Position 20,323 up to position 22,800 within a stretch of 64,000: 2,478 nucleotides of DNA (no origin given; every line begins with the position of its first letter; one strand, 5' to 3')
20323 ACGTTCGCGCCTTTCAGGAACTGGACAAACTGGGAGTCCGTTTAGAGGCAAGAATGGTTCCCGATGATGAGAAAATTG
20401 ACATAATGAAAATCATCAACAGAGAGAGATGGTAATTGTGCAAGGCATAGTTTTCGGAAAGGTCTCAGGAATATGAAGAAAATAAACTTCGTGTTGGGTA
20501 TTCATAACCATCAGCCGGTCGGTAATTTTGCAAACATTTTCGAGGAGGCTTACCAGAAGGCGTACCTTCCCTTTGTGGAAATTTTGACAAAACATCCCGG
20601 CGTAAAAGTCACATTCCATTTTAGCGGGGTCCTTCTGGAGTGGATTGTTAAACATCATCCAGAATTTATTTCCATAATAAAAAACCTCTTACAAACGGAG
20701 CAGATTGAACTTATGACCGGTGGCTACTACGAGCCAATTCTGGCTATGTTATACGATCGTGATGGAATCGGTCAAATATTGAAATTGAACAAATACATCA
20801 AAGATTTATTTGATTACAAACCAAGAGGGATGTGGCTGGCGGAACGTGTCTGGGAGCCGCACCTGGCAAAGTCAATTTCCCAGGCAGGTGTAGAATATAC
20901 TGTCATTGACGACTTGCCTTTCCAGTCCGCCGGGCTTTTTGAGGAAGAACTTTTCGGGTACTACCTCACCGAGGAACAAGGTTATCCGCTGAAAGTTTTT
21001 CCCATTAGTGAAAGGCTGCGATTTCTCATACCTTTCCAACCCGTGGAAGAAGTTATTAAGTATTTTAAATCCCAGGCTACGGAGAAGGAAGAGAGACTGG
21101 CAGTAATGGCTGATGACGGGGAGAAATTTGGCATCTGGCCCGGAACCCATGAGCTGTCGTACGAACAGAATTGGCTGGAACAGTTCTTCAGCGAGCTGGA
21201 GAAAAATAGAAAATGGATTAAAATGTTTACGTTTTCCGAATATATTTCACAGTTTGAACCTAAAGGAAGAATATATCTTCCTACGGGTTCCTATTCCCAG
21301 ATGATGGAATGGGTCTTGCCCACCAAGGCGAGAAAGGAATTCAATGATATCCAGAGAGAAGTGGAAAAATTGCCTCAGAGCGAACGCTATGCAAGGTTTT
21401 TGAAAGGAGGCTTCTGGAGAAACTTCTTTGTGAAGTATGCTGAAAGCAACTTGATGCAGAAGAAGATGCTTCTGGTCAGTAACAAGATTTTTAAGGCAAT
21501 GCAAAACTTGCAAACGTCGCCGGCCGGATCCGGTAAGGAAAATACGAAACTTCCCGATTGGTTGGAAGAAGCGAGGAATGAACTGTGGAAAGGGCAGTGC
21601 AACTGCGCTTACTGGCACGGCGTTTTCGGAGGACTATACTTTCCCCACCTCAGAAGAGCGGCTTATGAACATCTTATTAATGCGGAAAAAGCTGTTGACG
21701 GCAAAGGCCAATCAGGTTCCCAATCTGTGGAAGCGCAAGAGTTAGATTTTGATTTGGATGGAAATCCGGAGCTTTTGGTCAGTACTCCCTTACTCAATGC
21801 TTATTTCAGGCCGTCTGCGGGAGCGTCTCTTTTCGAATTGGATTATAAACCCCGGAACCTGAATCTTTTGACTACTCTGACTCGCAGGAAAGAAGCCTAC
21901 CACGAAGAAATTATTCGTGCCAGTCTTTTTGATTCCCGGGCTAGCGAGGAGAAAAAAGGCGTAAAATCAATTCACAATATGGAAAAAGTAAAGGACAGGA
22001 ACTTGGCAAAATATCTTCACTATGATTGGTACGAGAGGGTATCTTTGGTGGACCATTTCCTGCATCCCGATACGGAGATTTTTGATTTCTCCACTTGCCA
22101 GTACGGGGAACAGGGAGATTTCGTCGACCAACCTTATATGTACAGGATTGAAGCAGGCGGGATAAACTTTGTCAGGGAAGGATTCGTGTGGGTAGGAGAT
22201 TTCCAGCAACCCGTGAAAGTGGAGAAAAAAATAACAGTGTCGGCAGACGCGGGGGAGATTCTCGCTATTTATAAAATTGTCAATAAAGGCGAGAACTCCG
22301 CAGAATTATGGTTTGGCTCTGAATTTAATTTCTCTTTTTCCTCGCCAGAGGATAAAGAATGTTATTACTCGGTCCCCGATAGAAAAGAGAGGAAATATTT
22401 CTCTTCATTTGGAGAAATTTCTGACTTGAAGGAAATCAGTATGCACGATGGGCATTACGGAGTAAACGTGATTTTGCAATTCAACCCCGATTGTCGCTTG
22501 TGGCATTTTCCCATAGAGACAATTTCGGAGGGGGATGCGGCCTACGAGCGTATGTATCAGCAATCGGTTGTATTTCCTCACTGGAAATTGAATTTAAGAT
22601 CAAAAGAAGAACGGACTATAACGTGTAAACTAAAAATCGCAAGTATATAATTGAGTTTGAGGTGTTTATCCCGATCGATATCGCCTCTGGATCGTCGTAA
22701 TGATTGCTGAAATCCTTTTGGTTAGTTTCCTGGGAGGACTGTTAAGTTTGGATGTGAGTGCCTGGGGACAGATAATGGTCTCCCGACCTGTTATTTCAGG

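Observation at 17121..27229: Regulatory-PTS operon architecture: lptB-ptsN-hprK-rapZ followed by a mannose-type PTS split by a GH57 glycoside hydrolase, then ptsH-ptsI-PGI/PMI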

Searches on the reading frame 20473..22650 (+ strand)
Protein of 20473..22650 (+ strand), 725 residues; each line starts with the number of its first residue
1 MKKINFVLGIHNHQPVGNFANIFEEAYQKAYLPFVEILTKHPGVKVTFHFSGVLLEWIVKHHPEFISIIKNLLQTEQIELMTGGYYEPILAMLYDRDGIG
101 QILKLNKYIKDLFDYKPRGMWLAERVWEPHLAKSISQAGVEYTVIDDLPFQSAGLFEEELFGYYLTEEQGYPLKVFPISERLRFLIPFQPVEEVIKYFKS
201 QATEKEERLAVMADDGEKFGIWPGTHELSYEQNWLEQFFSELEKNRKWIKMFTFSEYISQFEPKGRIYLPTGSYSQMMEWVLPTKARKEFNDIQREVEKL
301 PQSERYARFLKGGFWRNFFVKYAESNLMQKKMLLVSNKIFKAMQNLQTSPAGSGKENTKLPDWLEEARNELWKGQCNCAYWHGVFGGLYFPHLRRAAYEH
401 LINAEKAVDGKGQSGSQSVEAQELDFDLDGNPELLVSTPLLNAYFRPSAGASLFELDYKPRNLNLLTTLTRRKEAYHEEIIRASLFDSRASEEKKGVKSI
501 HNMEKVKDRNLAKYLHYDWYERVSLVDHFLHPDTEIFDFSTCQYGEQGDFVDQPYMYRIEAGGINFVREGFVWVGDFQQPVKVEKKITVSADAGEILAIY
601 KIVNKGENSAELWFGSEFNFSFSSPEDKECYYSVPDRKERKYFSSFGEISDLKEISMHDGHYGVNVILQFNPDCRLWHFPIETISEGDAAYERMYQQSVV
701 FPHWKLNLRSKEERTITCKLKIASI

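Call 3: search_protein_families(library=pfam, proteins=[window:20473-22650:+])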
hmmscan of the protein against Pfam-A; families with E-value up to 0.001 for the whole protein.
window:20473-22650:+ (725 aa): 4 families
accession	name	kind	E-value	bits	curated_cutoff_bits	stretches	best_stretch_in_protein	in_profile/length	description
PF09095.17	AmyA-gluTrfs_C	-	2e-70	238.1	22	1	425-713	1-279/284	Alpha-amylase/4-alpha-glucanotransferase, C-terminal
PF03065.20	Glyco_hydro_57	-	1.4e-57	195.7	21.2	1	8-270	2-291/291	Glycosyl hydrolase family 57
PF09094.16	AmyA-A_glucT_m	-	3e-29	101.7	27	1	313-406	1-78/80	Alpha-amylase/4-alpha-glucanotransferase, middle domain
PF01074.27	Glyco_hydro_38N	-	8.9e-08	32.3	25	1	35-163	33-162/270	Glycosyl hydrolases family 38 N-terminal domain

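Call 5: search_protein_families(library=ncbifam, proteins=[window:20473-22650:+])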
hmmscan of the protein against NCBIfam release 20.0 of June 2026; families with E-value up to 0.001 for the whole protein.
window:20473-22650:+ (725 aa): 0 families

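Call 7: find_homologous_proteins(query=window:20473-22650:+)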
Query window:20473-22650:+ (725 aa): 7997 proteins with E <= 0.001 among 8000 candidates; the best 120 are listed.
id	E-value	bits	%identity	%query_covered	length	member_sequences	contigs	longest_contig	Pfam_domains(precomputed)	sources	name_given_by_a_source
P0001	0.0e+0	1694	100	100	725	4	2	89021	PF09094.17,PF03065.21,PF01074.29,PF09095.18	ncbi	-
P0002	0.0e+0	1454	84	100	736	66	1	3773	PF09094.17,PF03065.21,PF01074.29,PF09095.18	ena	-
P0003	0.0e+0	1388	80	100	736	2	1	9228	PF09094.17,PF03065.21,PF01074.29,PF09095.18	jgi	-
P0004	0.0e+0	1357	78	100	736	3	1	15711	PF09094.17,PF03065.21,PF01074.29,PF09095.18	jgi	jgi:hypothetical protein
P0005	0.0e+0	1353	78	100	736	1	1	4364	PF09094.17,PF03065.21,PF01074.29,PF09095.18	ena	-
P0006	0.0e+0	1352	77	100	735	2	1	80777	PF09094.17,PF03065.21,PF01074.29,PF09095.18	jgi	-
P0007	0.0e+0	1351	78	100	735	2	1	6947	PF09094.17,PF03065.21,PF01074.29,PF09095.18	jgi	-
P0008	0.0e+0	1350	79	100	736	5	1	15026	PF09094.17,PF03065.21,PF01074.29,PF09095.18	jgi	-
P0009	0.0e+0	1349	77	100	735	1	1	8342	PF09094.17,PF03065.21,PF01074.29,PF09095.18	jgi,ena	-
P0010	0.0e+0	1342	76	100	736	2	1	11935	PF09094.17,PF03065.21,PF01074.29,PF09095.18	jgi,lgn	jgi:alpha-amylase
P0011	0.0e+0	1340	77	100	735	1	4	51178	PF09094.17,PF03065.21,PF01074.29,PF09095.18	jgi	-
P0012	0.0e+0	1338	78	100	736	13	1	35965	PF09094.17,PF03065.21,PF01074.29,PF09095.18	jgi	jgi:alpha-amylase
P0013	0.0e+0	1329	76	100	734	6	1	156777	PF09094.17,PF03065.21,PF01074.29,PF09095.18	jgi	-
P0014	0.0e+0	1280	73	100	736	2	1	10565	PF09094.17,PF03065.21,PF01074.29,PF09095.18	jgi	-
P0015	5.1e-238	810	51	100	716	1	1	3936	PF09094.17,PF03065.21,PF01074.29,PF09095.18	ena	-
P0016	3.0e-237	808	51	100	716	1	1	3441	PF09094.17,PF03065.21,PF01074.29,PF09095.18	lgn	-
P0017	5.1e-236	804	50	100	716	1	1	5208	PF09094.17,PF03065.21,PF01074.29,PF09095.18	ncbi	ncbi:MAG: alpha-amylase/4-alpha-glucanotransferase domain-containing protein [bacterium]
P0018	6.0e-233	794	48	100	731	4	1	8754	PF09094.17,PF03065.21,PF01074.29,PF09095.18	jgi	jgi:hypothetical protein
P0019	2.9e-232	791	50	98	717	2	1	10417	PF09094.17,PF03065.21,PF09095.18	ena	-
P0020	8.8e-232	790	48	100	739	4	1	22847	PF09094.17,PF03065.21,PF01074.29,PF09095.18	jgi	jgi:hypothetical protein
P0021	7.2e-231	787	48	100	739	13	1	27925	PF09094.17,PF03065.21,PF01074.29,PF09095.18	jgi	jgi:alpha-amylase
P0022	2.6e-230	785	48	100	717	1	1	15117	PF09094.17,PF03065.21,PF01074.29,PF09095.18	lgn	-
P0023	2.8e-230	785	46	100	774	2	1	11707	PF09094.17,PF03065.21,PF01074.29,PF09095.18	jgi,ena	-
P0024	5.6e-230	784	48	99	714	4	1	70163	PF09094.17,PF03065.21,PF09095.18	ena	-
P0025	4.6e-229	781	49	100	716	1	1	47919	PF09094.17,PF03065.21,PF01074.29,PF09095.18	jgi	jgi:4-alpha-glucanotransferase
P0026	5.8e-229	780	47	100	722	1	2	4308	PF09094.17,PF03065.21,PF01074.29,PF09095.18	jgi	jgi:hypothetical protein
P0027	3.8e-228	778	48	100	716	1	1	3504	PF09094.17,PF03065.21,PF01074.29,PF09095.18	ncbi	-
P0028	8.6e-228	777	48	100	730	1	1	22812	PF09094.17,PF03065.21,PF01074.29,PF09095.18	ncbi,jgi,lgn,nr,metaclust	ncbi:MAG: hypothetical protein AMJ73_06345 [candidate division Zixibacteria bacterium SM1_73]|nr:MAG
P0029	3.5e-227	775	46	100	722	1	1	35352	PF09094.17,PF03065.21,PF01074.29,PF09095.18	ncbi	-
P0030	7.7e-227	773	48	100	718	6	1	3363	PF09094.17,PF03065.21,PF01074.29,PF09095.18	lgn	-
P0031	1.1e-226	773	48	100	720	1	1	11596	PF09094.17,PF03065.21,PF01074.29,PF09095.18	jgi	-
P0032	1.2e-226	773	46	100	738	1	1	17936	PF09094.17,PF03065.21,PF01074.29,PF09095.18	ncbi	-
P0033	1.7e-226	772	47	100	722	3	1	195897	PF09094.17,PF03065.21,PF01074.29,PF09095.18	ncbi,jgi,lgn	-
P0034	3.5e-226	771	47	100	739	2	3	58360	PF09094.17,PF03065.21,PF01074.29,PF09095.18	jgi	jgi:hypothetical protein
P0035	3.6e-226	771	48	100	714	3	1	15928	PF09094.17,PF03065.21,PF01074.29,PF09095.18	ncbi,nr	ncbi:MAG: hypothetical protein AMJ89_01260 [candidate division Zixibacteria bacterium SM23_73]|nr:MA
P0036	7.3e-226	770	47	100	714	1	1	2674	PF09094.17,PF03065.21,PF01074.29,PF09095.18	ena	-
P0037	2.4e-225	768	47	100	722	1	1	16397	PF09094.17,PF03065.21,PF01074.29,PF09095.18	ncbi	-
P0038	3.7e-225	768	48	100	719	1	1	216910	PF09094.17,PF03065.21,PF09095.18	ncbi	ncbi:MAG: alpha-amylase/4-alpha-glucanotransferase domain-containing protein [bacterium]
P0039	1.5e-224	766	48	100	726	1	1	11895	PF09094.17,PF03065.21,PF01074.29,PF09095.18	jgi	jgi:alpha-amylase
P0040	1.7e-224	766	47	100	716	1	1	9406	PF09094.17,PF03065.21,PF01074.29,PF09095.18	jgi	-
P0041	3.0e-224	765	47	100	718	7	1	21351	PF09094.17,PF03065.21,PF01074.29,PF09095.18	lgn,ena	-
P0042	3.8e-224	765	47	100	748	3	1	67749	PF09094.17,PF03065.21,PF01074.29,PF09095.18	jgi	jgi:hypothetical protein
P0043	3.9e-224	764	48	100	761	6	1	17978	PF09094.17,PF03065.21,PF01074.29,PF09095.18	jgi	-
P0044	4.8e-224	764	47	100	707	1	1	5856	PF09094.17,PF03065.21,PF01074.29,PF09095.18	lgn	-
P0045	5.6e-224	764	49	100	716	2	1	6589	PF09094.17,PF03065.21,PF01074.29,PF09095.18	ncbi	-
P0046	6.8e-224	764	47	99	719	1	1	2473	PF09094.17,PF03065.21,PF01074.29,PF09095.18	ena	-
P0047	7.2e-224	764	47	100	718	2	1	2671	PF09094.17,PF03065.21,PF01074.29,PF09095.18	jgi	-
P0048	7.9e-224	763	48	100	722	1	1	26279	PF09094.17,PF03065.21,PF01074.29,PF09095.18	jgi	jgi:4-alpha-glucanotransferase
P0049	1.0e-223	763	48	98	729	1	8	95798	PF09094.17,PF03065.21,PF09095.18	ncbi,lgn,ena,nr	ncbi:DUF1926 domain-containing protein [bacterium]|nr:DUF1926 domain-containing protein [bacterium]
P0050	3.3e-223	761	48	100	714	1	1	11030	PF09094.17,PF03065.21,PF01074.29,PF09095.18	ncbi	-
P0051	4.3e-223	761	47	100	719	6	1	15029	PF09094.17,PF03065.21,PF01074.29,PF09095.18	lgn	-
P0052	6.6e-223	760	47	99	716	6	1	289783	PF09094.17,PF03065.21,PF01074.29,PF09095.18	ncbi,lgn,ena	-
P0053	8.1e-223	760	47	98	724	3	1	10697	PF09094.17,PF03065.21,PF01074.29,PF09095.18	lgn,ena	-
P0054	8.7e-223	760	47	100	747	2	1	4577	PF09094.17,PF03065.21,PF01074.29,PF09095.18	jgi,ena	jgi:alpha-amylase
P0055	9.0e-223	760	48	98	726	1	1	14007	PF09094.17,PF03065.21,PF01074.29,PF09095.18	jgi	-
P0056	1.0e-222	760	48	100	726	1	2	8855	PF09094.17,PF03065.21,PF01074.29,PF09095.18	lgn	-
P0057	1.1e-222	760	46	100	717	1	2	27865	PF09094.17,PF03065.21,PF01074.29,PF09095.18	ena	-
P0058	1.4e-222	759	46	100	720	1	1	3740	PF09094.17,PF03065.21,PF01074.29,PF09095.18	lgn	-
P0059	1.7e-222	759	47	99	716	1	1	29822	PF09094.17,PF03065.21,PF01074.29,PF09095.18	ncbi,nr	ncbi:MAG: DUF1926 domain-containing protein [candidate division KSB1 bacterium]|nr:DUF1926 domain-co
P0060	2.0e-222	759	47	100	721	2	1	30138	PF09094.17,PF03065.21,PF09095.18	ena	-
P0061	2.2e-222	759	46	100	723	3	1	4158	PF09094.17,PF03065.21,PF01074.29,PF09095.18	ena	-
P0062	4.0e-222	758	47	100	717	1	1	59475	PF09094.17,PF03065.21,PF01074.29,PF09095.18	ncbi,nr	ncbi:DUF1926 domain-containing protein [candidate division KSB1 bacterium]|nr:DUF1926 domain-contain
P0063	6.3e-222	757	47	98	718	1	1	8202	PF09094.17,PF03065.21,PF01074.29,PF09095.18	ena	-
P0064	1.4e-221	756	47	99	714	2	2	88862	PF09094.17,PF03065.21,PF09095.18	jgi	jgi:alpha-amylase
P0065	1.4e-221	756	47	100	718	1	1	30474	PF09094.17,PF03065.21,PF01074.29,PF09095.18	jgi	jgi:hypothetical protein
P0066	2.1e-221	755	47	100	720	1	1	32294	PF09094.17,PF03065.21,PF01074.29,PF09095.18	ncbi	-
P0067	2.1e-221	755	48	100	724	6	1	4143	PF09094.17,PF03065.21,PF09095.18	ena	-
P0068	2.6e-221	755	47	98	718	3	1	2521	PF09094.17,PF03065.21,PF01074.29,PF09095.18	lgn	-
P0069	3.7e-221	755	47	98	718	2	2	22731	PF09094.17,PF03065.21,PF01074.29,PF09095.18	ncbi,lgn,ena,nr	ncbi:MAG: DUF1926 domain-containing protein [candidate division Zixibacteria bacterium]|nr:DUF1926 d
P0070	3.9e-221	755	48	100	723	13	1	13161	PF09094.17,PF03065.21,PF01074.29,PF09095.18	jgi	-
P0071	4.5e-221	754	48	100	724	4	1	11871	PF09094.17,PF03065.21,PF01074.29,PF09095.18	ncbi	-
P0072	8.1e-221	753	48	100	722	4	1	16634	PF09094.17,PF03065.21,PF01074.29,PF09095.18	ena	-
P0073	8.8e-221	753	47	98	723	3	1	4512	PF09094.17,PF03065.21,PF01074.29,PF09095.18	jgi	jgi:alpha-amylase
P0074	1.0e-220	753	46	98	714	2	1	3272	PF09094.17,PF03065.21,PF09095.18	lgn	-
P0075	1.1e-220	753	46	98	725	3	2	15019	PF09094.17,PF03065.21,PF01074.29,PF09095.18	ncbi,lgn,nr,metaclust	ncbi:MAG: hypothetical protein AMJ91_07525 [candidate division Zixibacteria bacterium SM23_73_3]|nr:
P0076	1.1e-220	753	46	100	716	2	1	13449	PF09094.17,PF03065.21,PF01074.29,PF09095.18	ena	-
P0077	1.4e-220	753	47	98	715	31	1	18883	PF09094.17,PF03065.21,PF01074.29,PF09095.18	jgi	-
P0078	1.9e-220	752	46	98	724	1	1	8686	PF09094.17,PF03065.21,PF01074.29,PF09095.18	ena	-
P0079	2.2e-220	752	47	98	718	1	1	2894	PF09094.17,PF03065.21,PF01074.29,PF09095.18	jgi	jgi:alpha-amylase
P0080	4.6e-220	751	47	100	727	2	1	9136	PF09094.17,PF03065.21,PF01074.29,PF09095.18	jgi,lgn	-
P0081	1.2e-219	750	48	97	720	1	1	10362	PF09094.17,PF03065.21,PF01074.29,PF09095.18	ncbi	-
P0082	1.6e-219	749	46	100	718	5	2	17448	PF09094.17,PF03065.21,PF01074.29,PF09095.18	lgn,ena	-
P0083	2.1e-219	749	47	98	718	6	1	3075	PF09094.17,PF03065.21,PF01074.29,PF09095.18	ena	-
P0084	2.9e-219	748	46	98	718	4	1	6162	PF09094.17,PF03065.21,PF01074.29,PF09095.18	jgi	jgi:hypothetical protein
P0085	3.9e-219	748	46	99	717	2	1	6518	PF09094.17,PF03065.21,PF09095.18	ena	-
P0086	5.1e-219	748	46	100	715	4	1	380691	PF09094.17,PF03065.21,PF01074.29,PF09095.18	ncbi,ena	-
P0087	6.5e-219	747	47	98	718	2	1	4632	PF09094.17,PF03065.21,PF01074.29,PF09095.18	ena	-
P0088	7.4e-219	747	49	97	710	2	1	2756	PF09094.17,PF03065.21,PF01074.29,PF09095.18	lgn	-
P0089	1.0e-218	747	48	98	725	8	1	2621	PF09094.17,PF03065.21,PF01074.29,PF09095.18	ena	-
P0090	1.1e-218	746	46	100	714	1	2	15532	PF09094.17,PF03065.21,PF01074.29,PF09095.18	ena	-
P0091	1.3e-218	746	46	98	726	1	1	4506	PF09094.17,PF03065.21,PF01074.29,PF09095.18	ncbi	ncbi:MAG: alpha-amylase/4-alpha-glucanotransferase domain-containing protein [bacterium]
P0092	2.5e-218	745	46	100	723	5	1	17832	PF09094.17,PF03065.21,PF01074.29,PF09095.18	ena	-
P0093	2.7e-218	745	46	98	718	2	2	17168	PF09094.17,PF03065.21,PF01074.29,PF09095.18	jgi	-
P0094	3.8e-218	745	45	100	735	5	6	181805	PF09094.17,PF03065.21,PF01074.29,PF09095.18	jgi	-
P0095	4.6e-218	744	45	100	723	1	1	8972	PF09094.17,PF03065.21,PF01074.29,PF09095.18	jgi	jgi:hypothetical protein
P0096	5.3e-218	744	45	100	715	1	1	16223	PF09094.17,PF03065.21,PF09095.18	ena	-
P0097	8.0e-218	744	46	100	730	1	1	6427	PF09094.17,PF03065.21,PF01074.29,PF09095.18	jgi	jgi:hypothetical protein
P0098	1.2e-217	743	46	100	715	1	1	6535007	PF09094.17,PF03065.21,PF01074.29,PF09095.18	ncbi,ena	-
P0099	1.2e-217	743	47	98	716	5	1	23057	PF09094.17,PF03065.21,PF01074.29,PF09095.18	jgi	-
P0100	2.4e-217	742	48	98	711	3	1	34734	PF09094.17,PF03065.21,PF09095.18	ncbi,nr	ncbi:MAG: DUF1926 domain-containing protein [Actinomycetota bacterium]|nr:DUF1926 domain-containing 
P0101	2.6e-217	742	46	100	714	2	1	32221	PF09094.17,PF03065.21,PF01074.29,PF09095.18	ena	-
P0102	2.8e-217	742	46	100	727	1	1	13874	PF09094.17,PF03065.21,PF01074.29,PF09095.18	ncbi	-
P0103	3.2e-217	742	46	100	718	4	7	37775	PF09094.17,PF03065.21,PF01074.29,PF09095.18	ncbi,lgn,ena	-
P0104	5.2e-217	741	46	100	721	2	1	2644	PF09094.17,PF03065.21,PF01074.29,PF09095.18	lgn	-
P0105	5.5e-217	741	46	100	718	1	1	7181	PF09094.17,PF03065.21,PF01074.29,PF09095.18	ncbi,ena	-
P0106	7.1e-217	740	47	100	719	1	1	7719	PF09094.17,PF03065.21,PF01074.29,PF09095.18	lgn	-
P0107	8.2e-217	740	46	98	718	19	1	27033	PF09094.17,PF03065.21,PF01074.29,PF09095.18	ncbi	ncbi:MAG: alpha-amylase/4-alpha-glucanotransferase domain-containing protein [Candidatus Zixiibacter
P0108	8.9e-217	740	46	98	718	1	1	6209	PF09094.17,PF03065.21,PF09095.18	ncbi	ncbi:MAG: alpha-amylase/4-alpha-glucanotransferase domain-containing protein [bacterium]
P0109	1.1e-216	740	47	100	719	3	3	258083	PF09094.17,PF03065.21,PF09095.18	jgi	-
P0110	1.7e-216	739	48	98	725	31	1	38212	PF09094.17,PF03065.21,PF01074.29,PF09095.18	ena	-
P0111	2.2e-216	739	45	98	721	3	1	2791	PF09094.17,PF03065.21,PF01074.29,PF09095.18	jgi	-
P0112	2.8e-216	738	47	99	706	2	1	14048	PF09094.17,PF03065.21,PF09095.18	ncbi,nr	ncbi:MAG: DUF1926 domain-containing protein [Firmicutes bacterium]|nr:DUF1926 domain-containing prot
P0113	3.8e-216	738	46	100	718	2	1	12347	PF09094.17,PF03065.21,PF01074.29,PF09095.18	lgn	-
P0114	4.8e-216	738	45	100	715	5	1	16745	PF09094.17,PF03065.21,PF01074.29,PF09095.18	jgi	jgi:4-alpha-glucanotransferase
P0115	5.9e-216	737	46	98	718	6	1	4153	PF09094.17,PF03065.21,PF01074.29,PF09095.18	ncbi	-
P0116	7.9e-216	737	47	98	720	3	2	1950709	PF09094.17,PF03065.21,PF01074.29,PF09095.18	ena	-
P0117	9.6e-216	737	46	98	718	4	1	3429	PF09094.17,PF03065.21,PF01074.29,PF09095.18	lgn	-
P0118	1.2e-215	736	45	100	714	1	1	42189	PF09094.17,PF03065.21,PF01074.29,PF09095.18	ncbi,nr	ncbi:MAG: DUF1926 domain-containing protein [Calditrichaeota bacterium]|nr:DUF1926 domain-containing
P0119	1.3e-215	736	45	100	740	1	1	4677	PF09094.17,PF03065.21,PF01074.29,PF09095.18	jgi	-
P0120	1.7e-215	736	46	100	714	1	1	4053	PF09094.17,PF03065.21,PF01074.29,PF09095.18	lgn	-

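Call 8: find_encoding_contigs(protein=P0001, flank=10000, max_places=4)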
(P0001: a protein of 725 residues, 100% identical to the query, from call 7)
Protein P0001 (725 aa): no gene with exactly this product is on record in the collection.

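Call 9: find_encoding_contigs(protein=P0013, flank=10000, max_places=3)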
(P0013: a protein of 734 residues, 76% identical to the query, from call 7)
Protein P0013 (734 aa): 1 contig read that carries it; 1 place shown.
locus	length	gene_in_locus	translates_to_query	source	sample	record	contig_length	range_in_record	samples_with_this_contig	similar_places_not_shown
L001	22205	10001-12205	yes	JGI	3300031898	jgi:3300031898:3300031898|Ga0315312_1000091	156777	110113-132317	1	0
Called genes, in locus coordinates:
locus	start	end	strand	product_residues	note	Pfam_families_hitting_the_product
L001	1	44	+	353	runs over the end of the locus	PF01075:Glyco_transf_9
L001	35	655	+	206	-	PF01209:Ubie_methyltran (weak), PF13489:Methyltransf_23, PF13847:Methyltransf_31, PF08241:Methyltransf_11, PF08242:Methyltransf_12, PF13649:Methyltransf_25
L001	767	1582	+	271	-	PF02348:CTP_transf_3, PF12804:NTP_transf_3 (weak)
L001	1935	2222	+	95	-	PF03966:Trm112p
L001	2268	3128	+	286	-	PF00793:DAHP_synth_1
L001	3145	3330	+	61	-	-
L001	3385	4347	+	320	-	PF01380:SIS, PF00571:CBS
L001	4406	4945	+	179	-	PF08282:Hydrolase_3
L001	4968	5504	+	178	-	PF06835:LptC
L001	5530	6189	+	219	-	PF03968:LptD_N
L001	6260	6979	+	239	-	PF00005:ABC_tran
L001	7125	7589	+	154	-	PF00359:PTS_EIIA_2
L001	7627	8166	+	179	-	PF07475:Hpr_kinase_C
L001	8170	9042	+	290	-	PF03668:RapZ-like_N, PF22740:PapZ_C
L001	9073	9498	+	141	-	PF03610:EIIA-man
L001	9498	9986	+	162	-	PF03830:PTSIIB_sorb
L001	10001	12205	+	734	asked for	PF01074:Glyco_hydro_38N, PF03065:Glyco_hydro_57, PF09094:AmyA-A_glucT_m, PF09095:AmyA-gluTrfs_C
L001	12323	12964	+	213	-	PF03609:EII-Sor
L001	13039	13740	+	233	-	PF03613:EIID-AGA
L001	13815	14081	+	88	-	PF00381:PTS-HPr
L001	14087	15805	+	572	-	PF05524:PEP-utilisers_N, PF00391:PEP-utilizers, PF02896:PEP-utilizers_C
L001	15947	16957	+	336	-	PF01380:SIS, PF10432:bact-PGI_C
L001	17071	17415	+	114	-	PF11969:DcpS_C, PF01230:HIT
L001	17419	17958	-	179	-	-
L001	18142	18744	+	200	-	PF02245:Pur_DNA_glyco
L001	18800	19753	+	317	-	-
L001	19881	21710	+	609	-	PF01807:Zn_ribbon_DnaG, PF08275:DNAG_N, PF01751:Toprim, PF13155:Toprim_2, PF13362:Toprim_3, PF13662:Toprim_4, PF10410:DnaB_bind, PF00772:DnaB (weak)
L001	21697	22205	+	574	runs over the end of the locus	PF03979:Sigma70_r1_1, PF00140:Sigma70_r1_2, PF04542:Sigma70_r2, PF04539:Sigma70_r3, PF04545:Sigma70_r4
